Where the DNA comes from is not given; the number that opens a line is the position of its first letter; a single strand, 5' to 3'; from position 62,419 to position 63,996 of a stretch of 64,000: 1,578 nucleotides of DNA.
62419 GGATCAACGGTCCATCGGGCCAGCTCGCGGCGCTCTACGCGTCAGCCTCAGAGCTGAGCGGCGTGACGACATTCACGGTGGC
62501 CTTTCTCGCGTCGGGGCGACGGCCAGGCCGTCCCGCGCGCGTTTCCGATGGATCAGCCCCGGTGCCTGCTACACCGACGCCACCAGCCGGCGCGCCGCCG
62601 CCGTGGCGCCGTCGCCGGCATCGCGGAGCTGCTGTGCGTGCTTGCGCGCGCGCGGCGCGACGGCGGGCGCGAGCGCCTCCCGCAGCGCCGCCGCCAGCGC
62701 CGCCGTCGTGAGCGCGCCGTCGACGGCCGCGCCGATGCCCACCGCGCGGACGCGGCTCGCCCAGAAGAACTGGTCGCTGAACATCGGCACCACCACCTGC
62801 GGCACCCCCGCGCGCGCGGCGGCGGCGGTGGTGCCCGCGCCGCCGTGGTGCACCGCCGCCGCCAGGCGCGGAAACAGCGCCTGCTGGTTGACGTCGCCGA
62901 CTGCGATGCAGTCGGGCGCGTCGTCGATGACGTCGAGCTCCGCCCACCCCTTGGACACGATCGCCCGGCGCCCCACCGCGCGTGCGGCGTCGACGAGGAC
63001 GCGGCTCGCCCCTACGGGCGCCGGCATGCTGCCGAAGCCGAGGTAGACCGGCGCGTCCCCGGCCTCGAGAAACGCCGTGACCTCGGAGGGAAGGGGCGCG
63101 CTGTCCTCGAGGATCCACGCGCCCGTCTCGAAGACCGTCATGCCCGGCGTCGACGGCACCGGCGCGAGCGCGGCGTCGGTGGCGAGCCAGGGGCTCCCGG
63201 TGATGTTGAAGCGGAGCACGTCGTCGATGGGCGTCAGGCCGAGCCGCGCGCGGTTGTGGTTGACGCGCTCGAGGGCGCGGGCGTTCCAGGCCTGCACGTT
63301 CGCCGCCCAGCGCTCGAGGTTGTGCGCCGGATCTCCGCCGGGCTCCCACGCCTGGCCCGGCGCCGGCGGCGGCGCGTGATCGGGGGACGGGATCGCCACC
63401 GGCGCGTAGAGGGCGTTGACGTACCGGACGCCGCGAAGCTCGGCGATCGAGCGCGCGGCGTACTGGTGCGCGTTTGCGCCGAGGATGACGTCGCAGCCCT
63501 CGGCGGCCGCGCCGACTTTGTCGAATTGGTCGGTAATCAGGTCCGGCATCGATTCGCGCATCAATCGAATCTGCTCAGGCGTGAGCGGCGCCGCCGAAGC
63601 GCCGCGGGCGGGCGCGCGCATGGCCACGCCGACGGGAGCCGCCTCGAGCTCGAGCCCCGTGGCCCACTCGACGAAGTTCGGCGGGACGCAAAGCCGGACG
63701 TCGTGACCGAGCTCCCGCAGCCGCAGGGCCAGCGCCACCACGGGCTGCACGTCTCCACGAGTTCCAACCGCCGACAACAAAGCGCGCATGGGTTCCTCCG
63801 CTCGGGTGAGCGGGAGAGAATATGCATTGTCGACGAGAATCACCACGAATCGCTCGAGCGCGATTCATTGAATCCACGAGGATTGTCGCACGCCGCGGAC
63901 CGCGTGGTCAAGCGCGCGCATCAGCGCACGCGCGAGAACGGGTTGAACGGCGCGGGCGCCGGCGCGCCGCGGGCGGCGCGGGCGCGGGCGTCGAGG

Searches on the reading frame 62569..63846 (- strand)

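Call 28: search_protein_families(library=pfam, proteins=[window:62569-63846:-], max_evalue=0.01)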
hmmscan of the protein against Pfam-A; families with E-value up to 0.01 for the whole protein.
window:62569-63846:- (425 aa): 4 families
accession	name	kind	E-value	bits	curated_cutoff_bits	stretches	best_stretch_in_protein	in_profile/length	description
PF06722.18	EryCIII-like_C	-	2.3e-16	60.5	31.7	1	286-409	5-127/145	Erythromycin biosynthesis protein CIII-like, C-terminal domain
PF03033.26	Glyco_transf_28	-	1.2e-10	42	26.2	1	23-145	2-127/139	Glycosyltransferase family 28 N-terminal domain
PF00201.24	UDPGT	-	9.7e-08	31.7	19.5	1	247-392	256-406/499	UDP-glucoronosyl and UDP-glucosyl transferase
PF04101.22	Glyco_tran_28_C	-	0.002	18.7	22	1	332-408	76-157/166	Glycosyltransferase family 28 C-terminal domain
